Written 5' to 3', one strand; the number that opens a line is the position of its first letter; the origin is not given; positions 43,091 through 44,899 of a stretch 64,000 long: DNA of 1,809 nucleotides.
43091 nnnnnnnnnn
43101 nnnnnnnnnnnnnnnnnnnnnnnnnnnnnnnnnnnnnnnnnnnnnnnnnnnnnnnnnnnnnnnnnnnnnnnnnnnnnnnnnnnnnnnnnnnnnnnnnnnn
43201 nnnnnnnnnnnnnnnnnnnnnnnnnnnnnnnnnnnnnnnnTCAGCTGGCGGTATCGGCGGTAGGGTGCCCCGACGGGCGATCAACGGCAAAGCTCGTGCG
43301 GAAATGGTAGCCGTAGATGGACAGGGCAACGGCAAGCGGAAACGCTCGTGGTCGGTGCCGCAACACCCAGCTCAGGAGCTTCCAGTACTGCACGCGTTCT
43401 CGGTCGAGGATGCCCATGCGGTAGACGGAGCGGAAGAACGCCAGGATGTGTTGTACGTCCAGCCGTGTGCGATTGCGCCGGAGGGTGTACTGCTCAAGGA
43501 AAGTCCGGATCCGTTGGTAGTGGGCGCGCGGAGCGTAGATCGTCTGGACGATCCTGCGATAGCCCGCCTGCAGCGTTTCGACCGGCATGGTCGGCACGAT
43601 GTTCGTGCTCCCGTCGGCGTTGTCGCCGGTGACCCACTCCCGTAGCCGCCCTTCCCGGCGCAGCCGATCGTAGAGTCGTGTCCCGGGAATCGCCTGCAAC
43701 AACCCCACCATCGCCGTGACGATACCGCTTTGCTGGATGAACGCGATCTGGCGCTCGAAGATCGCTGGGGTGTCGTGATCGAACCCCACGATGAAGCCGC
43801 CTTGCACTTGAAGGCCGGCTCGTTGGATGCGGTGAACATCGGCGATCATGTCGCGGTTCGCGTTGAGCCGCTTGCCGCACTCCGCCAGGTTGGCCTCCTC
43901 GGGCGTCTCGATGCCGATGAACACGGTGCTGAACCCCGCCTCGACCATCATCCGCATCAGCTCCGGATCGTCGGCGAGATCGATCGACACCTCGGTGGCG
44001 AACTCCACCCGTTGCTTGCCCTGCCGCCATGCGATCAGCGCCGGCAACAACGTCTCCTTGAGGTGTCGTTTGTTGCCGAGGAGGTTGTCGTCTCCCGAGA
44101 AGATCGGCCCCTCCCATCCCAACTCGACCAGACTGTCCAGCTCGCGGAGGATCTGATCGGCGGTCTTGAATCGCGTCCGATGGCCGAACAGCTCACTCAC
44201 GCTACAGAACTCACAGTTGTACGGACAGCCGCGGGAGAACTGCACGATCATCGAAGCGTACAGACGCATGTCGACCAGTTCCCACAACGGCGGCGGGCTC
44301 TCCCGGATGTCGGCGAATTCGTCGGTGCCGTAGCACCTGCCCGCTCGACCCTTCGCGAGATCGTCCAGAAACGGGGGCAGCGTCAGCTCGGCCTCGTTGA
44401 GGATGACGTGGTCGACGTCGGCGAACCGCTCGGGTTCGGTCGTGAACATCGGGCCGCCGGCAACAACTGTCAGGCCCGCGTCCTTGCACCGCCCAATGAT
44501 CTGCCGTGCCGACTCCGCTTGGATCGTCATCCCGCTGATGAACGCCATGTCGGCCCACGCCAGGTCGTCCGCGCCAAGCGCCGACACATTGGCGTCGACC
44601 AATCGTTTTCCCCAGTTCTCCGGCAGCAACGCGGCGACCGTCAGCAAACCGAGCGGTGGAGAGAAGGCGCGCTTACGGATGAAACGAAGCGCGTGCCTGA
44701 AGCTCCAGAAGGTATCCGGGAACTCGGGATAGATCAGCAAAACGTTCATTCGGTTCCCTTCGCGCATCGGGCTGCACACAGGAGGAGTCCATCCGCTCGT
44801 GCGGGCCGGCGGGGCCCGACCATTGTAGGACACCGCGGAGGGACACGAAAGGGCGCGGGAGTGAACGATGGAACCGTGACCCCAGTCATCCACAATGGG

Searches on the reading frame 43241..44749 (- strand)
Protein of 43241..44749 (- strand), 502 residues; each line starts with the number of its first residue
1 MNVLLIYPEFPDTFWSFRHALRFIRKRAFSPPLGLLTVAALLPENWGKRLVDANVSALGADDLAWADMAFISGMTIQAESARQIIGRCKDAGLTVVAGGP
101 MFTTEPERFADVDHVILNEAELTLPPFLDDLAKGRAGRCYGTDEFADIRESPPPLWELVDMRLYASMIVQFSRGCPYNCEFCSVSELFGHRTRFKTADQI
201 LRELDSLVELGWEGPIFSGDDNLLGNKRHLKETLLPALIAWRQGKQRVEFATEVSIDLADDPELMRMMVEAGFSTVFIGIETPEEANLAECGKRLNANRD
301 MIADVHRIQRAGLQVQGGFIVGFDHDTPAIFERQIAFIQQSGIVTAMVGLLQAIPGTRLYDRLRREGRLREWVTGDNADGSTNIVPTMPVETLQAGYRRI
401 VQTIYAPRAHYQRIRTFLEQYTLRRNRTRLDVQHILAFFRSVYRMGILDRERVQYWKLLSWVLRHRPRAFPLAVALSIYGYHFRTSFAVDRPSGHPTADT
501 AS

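Call 4: search_protein_families(library=pfam, proteins=[window:43241-44749:-], max_evalue=0.01)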
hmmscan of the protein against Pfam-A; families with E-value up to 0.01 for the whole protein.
window:43241-44749:- (502 aa): 3 families
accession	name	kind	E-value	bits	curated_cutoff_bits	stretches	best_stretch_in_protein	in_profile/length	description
PF13282.11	DUF4070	-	1.6e-37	129.2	22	1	357-485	1-133/144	Domain of unknown function (DUF4070)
PF04055.27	Radical_SAM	-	3.7e-17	63.4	29.5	1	170-332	2-160/166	Radical SAM superfamily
PF02310.24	B12-binding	-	5e-09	36.5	32.1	1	31-125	13-118/121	B12 binding domain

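Call 5: search_protein_families(library=ncbifam, proteins=[window:43241-44749:-], max_evalue=0.01)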
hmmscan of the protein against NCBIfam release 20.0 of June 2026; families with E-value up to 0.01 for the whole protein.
window:43241-44749:- (502 aa): 29 families (the best 25 are shown)
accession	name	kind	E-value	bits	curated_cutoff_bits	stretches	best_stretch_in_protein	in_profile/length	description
TIGR04014.1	B12_SAM_MJ_0865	equivalog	2.7e-20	72.6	360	1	70-362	46-357/434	methyl-coenzyme M reductase glutamine C-methyltransferase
TIGR04013.1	B12_SAM_MJ_1487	hypoth_equivalog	2.9e-19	69.2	251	1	67-209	45-194/382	TIGR04013 family B12-binding domain/radical SAM domain-containing protein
TIGR04072.2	rSAM_ladder_B12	equivalog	1.1e-17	63.9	360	1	78-371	83-380/443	lipid biosynthesis B12-binding/radical SAM protein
TIGR04479.1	bcpD_PhpK_rSAM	subfamily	1.7e-17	63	600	1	167-341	242-409/504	PhpK family radical SAM P-methyltransferase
NF050148.1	rSAM_ApyD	equivalog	3.6e-17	62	750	1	92-363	103-393/645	RiPP biosynthesis radical SAM protein ApyD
TIGR03471.1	HpnJ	equivalog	1.1e-16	60.8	577.6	1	170-429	201-458/472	hopanoid biosynthesis associated radical SAM protein HpnJ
TIGR02026.1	BchE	equivalog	1.3e-15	57.3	481.35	1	154-370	175-394/497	magnesium-protoporphyrin IX monomethyl ester anaerobic oxidative cyclase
NF033070.1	rSAM_AprD4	equivalog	8.8e-14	51.2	500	1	144-383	166-407/456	AprD4 family radical SAM diol-dehydratase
TIGR04367.1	HpnR_B12_rSAM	equivalog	7.9e-12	44.4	650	1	168-444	188-452/490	hopanoid C-3 methylase HpnR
TIGR04295.1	B12_rSAM_oligo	hypoth_equivalog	1.1e-10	40.8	400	1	168-361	202-382/422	TIGR04295 family B12-binding domain-containing radical SAM protein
NF045585.1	rSAM_slr0320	equivalog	1.1e-10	40.7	775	1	167-285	236-352/511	photosystem II high light acclimation radical SAM protein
NF038361.1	rSAM_Sden_1168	equivalog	1.8e-09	36.7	575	1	167-367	283-477/560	Sden_1168 family B12-binding radical SAM P-methyltransferase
TIGR03975.1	rSAM_ocin_1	subfamily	1.3e-08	33.8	281.85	1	165-339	260-428/606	RiPP maturation radical SAM C-methyltransferase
NF040542.1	rSAM_RCCLKC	equivalog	3.5e-07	29.7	450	1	169-321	183-330/423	arsinothricin biosynthesis radical SAM protein ArsL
TIGR00089.1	TIGR00089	subfamily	2.1e-05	23.5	251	1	165-344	139-321/429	MiaB/RimO family radical SAM methylthiotransferase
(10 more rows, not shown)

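Call 9: find_homologous_proteins(query=window:43241-44749:-)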
Query window:43241-44749:- (502 aa): 8000 proteins with E <= 0.001 among 8000 candidates; the best 120 are listed.
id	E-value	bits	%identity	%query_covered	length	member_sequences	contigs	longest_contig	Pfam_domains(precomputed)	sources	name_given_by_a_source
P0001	0.0e+0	1158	100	100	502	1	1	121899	PF04055.28,PF13282.12,PF02310.25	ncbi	-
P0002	7.4e-262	887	77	97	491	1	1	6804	PF04055.28,PF13282.12,PF02310.25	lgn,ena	-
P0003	2.1e-260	883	78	97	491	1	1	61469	PF04055.28,PF13282.12,PF02310.25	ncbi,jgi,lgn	-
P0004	7.9e-260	881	77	97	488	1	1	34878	PF04055.28,PF13282.12,PF02310.25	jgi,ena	-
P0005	1.5e-259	880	77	97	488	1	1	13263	PF04055.28,PF13282.12,PF02310.25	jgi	jgi:radical SAM superfamily enzyme YgiQ (UPF0313 family)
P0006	1.5e-259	880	77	97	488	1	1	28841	PF04055.28,PF13282.12,PF02310.25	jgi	jgi:radical SAM superfamily enzyme YgiQ (UPF0313 family)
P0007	4.7e-259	878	77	97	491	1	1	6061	PF04055.28,PF13282.12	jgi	jgi:radical SAM superfamily enzyme YgiQ (UPF0313 family)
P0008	8.1e-259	877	76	98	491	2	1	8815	PF04055.28,PF13282.12,PF02310.25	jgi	jgi:radical SAM superfamily enzyme YgiQ (UPF0313 family)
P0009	4.4e-258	875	78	97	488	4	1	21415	PF04055.28,PF13282.12,PF02310.25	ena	-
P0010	9.5e-258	874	76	97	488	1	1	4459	PF04055.28,PF13282.12,PF02310.25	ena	-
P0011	6.2e-257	871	77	97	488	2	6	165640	PF04055.28,PF13282.12,PF02310.25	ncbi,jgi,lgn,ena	-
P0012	1.7e-256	870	75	99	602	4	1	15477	PF04055.28,PF13282.12,PF02310.25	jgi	jgi:radical SAM superfamily enzyme YgiQ (UPF0313 family)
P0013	2.8e-256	869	76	97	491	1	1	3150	PF04055.28,PF13282.12,PF02310.25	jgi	jgi:radical SAM superfamily enzyme YgiQ (UPF0313 family)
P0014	7.8e-256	868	76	97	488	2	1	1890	PF04055.28,PF13282.12,PF02310.25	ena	-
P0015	2.0e-255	866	76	97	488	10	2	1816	PF04055.28,PF13282.12,PF02310.25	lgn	-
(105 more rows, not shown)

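Call 10: find_encoding_contigs(protein=P0001, flank=10000, max_places=3)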
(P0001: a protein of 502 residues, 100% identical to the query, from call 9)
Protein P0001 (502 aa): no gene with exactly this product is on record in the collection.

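Call 11: find_encoding_contigs(protein=P0003, flank=10000, max_places=3)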
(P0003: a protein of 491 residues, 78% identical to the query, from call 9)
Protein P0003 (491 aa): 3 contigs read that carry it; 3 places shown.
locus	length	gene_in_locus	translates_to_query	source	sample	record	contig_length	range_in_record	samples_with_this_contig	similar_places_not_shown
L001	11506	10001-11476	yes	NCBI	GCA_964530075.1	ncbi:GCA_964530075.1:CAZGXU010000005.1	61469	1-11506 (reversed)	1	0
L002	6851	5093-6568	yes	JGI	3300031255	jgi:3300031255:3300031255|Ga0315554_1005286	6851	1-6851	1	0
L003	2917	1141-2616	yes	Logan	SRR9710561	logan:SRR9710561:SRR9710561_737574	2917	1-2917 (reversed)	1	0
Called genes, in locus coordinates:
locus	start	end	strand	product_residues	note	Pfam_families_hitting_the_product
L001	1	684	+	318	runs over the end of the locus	PF06224:AlkZ-like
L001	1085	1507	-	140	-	PF07366:SnoaL, PF12680:SnoaL_2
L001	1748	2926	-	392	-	PF07690:MFS_1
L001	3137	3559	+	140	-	PF01022:HTH_5, PF12802:MarR_2 (weak), PF12840:HTH_20 (weak)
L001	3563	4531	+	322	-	PF00005:ABC_tran, PF13304:AAA_21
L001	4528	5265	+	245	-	PF01061:ABC2_membrane, PF03379:CcmB (weak), PF12698:ABC2_membrane_3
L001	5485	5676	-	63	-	-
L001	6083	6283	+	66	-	-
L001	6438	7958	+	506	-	PF02310:B12-binding, PF04055:Radical_SAM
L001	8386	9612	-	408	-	PF00270:DEAD, PF04851:ResIII, PF00271:Helicase_C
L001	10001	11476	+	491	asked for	PF02310:B12-binding, PF04055:Radical_SAM, PF13282:DUF4070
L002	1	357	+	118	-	?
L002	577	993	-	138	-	-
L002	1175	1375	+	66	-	-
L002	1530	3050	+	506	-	PF02310:B12-binding, PF04055:Radical_SAM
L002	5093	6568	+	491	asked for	PF02310:B12-binding, PF04055:Radical_SAM, PF13282:DUF4070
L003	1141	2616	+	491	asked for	PF02310:B12-binding, PF04055:Radical_SAM, PF13282:DUF4070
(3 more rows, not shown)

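Call 12: find_encoding_contigs(protein=P0011, flank=10000, max_places=3)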
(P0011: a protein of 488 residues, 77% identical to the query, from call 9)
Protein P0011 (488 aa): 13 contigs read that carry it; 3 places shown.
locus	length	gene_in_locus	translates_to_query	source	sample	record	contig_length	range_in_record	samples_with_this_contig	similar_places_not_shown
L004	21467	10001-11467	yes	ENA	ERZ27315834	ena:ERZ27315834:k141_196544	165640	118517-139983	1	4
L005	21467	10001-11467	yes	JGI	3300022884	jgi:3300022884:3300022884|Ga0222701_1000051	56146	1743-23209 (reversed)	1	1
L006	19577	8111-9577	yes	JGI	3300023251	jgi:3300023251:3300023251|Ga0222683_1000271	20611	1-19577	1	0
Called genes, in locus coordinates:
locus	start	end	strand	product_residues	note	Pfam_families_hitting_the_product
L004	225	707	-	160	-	PF05163:DinB, PF12867:DinB_2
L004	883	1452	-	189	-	PF02018:CBM_4_9 (weak)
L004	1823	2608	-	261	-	-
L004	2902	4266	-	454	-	PF04055:Radical_SAM, PF13282:DUF4070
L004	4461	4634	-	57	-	PF01402:RHH_1 (weak)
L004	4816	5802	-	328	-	PF11392:AllH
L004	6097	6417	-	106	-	PF02627:CMD (weak)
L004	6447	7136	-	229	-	PF13386:DsbD_2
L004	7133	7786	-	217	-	-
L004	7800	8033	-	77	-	PF13192:Thioredoxin_3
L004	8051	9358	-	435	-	PF03773:ArsP_1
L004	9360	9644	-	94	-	PF01022:HTH_5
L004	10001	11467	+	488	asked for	PF02310:B12-binding (faint), PF04055:Radical_SAM, PF13282:DUF4070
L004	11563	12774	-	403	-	PF00270:DEAD, PF04851:ResIII, PF00271:Helicase_C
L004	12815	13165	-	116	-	-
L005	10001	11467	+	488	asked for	PF02310:B12-binding (faint), PF04055:Radical_SAM, PF13282:DUF4070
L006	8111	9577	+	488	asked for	PF02310:B12-binding (faint), PF04055:Radical_SAM, PF13282:DUF4070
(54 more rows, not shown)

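Call 13: find_related_loci(query=window:43241-44749:-, collection=genome_contigs, flank=7000)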
Query window:43241-44749:- (502 aa) in genome_contigs; peptide patterns used: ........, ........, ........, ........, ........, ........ (x = any residue, [..] = any of these).
599 stretches matched a pattern (row limit reached: there are more); 565 encode a relative of the query (tblastn E <= 1e-3); the best 80 are kept; 80 distinct loci.
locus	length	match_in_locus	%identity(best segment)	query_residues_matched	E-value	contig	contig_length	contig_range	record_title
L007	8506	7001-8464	78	1-488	0e+0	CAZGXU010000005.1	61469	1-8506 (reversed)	MAG TPA_asm: uncultured Thermotogae bacterium isolate SRP214966_co4_460 genome assembly, contig: NODE_227_length_61469_c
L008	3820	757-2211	67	2-486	0e+0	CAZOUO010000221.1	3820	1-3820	MAG TPA_asm: uncultured Thermotogae bacterium isolate SRP323688_co1_20 genome assembly, contig: NODE_31630_length_3820_c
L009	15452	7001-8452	65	1-484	0e+0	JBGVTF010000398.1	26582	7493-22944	MAG: Anaerolineae bacterium isolate S_237_B7 k127_410663, whole genome shotgun sequence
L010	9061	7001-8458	67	1-486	0e+0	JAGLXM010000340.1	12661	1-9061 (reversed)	MAG: Candidatus Bipolaricaulota bacterium isolate RS_12_53 ZL285.bin.53.fa_340, whole genome shotgun sequence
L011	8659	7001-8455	66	2-486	0e+0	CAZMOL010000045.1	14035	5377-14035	MAG TPA_asm: uncultured Thermotogae bacterium isolate SRP068000_co2_8 genome assembly, contig: NODE_4105_length_14035_co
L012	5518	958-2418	66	1-485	0e+0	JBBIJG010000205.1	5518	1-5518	MAG: Caldilineae bacterium isolate BR1F70218_bin_157 NODE_3994_length_5518_cov_3.568186, whole genome shotgun sequence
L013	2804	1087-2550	65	1-484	0e+0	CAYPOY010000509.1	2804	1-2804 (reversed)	MAG TPA_asm: uncultured Anaerolineales bacterium isolate SRP214966_co5_314 genome assembly, contig: NODE_49707_length_28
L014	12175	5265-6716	65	1-484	0e+0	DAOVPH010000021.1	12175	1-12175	MAG TPA_asm: Candidatus Latescibacterota bacterium isolate CSMAG_1544 CSMAG_1544_k141_351828_length_12175_cov_72.4992, w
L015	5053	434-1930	63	1-499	0e+0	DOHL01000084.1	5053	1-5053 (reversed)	MAG TPA_asm: Candidatus Acetothermia bacterium isolate UBA7950 contig_8705, whole genome shotgun sequence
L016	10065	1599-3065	65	1-485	0e+0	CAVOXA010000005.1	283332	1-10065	MAG: uncultured Chloroflexia bacterium isolate MFD09964.bin.2.208 genome assembly, contig: contig_22068, whole genome sh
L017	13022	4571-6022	63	1-484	0e+0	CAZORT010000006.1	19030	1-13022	MAG TPA_asm: uncultured Thermotogae bacterium isolate binchicken_co247_22 genome assembly, contig: NODE_164_length_19030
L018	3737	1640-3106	64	1-485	0e+0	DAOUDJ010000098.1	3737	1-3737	MAG TPA_asm: Anaerolineales bacterium isolate M42_98 k117_629513, whole genome shotgun sequence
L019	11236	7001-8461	64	1-487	0e+0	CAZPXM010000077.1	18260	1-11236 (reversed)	MAG TPA_asm: uncultured Gemmatimonadaceae bacterium isolate SRP098346_co1_357 genome assembly, contig: NODE_3090_length_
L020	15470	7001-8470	62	1-486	0e+0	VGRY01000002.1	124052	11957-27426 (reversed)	MAG: Deltaproteobacteria bacterium isolate K_DeepCast_100m_mx_276 K_DeepCast_100m_mx_276_Ga0194127_10000102, whole genom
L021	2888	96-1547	61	1-484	0e+0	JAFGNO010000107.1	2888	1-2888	MAG: Anaerolineae bacterium isolate Zod_Metabat.549 k87_3138253, whole genome shotgun sequence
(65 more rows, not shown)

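Call 17: search_solved_structures(query=window:43241-44749:-, max_evalue=0.01)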
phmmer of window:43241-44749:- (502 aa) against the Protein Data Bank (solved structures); distinct sequences matched with E-value up to 0.01: 4.
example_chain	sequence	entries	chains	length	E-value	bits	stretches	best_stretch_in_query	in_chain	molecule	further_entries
9ccb_A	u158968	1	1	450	7.1e-16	61.1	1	163-364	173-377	Radical SAM core domain-containing protein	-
6fd2_B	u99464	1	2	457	3e-11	45.9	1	145-376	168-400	Putative apramycin biosynthetic oxidoreductase 4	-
5ul2_A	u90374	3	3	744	0.0056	18.6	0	152-363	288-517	OxsB protein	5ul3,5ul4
4jc0_A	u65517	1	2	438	0.007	18.3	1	142-338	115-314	Ribosomal protein S12 methylthiotransferase RimO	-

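Call 66: predict_structure(alignment_id=A1)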
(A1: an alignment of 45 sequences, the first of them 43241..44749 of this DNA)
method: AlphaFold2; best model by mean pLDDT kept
length: 502 residues; sequences in the alignment: 45
mean_pLDDT: 76.9   pTM: 0.81
mean pLDDT of the five models: 76.9, 76.6, 76.0, 68.6, 67.0
residues with pLDDT >= 90: 149; 70-90: 208; 50-70: 93; < 50: 52
segments of 3 or more residues with pLDDT < 50: 13-26, 221-223, 285-290, 374-381, 446-448, 489-502
pLDDT, mean of each block of 10 residues (from residue 1): 89 44 49 90 96 72 95 78 92 92 80 90 96 96 84 91 82 66 53 83 92 75 65 92 81 83 93 83 49 64 93 85 78 89 80 70 77 47 62 80 85 93 68 59 54 83 90 77 61 28 24
secondary structure, 60 per line:
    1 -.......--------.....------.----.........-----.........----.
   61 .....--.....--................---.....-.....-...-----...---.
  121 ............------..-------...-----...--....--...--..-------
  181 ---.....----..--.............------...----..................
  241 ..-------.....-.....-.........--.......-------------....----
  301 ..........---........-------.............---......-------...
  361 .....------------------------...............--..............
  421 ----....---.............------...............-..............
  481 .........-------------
elements in order: E2-8 H17-21 H33-41 E47-55 H60-65 E68-72 H75-90 E94-98 H100-104 E114-116 H120-132 E167-169 H184-188 H197-209 E216-218 H223-242 E250-254 H256-260 H262-270 E273-279 H293-296 H301-310 E314-321 H329-341 E345-350 H358-365 H390-404 H407-420 H425-428 H432-444 H451-465 H467-489
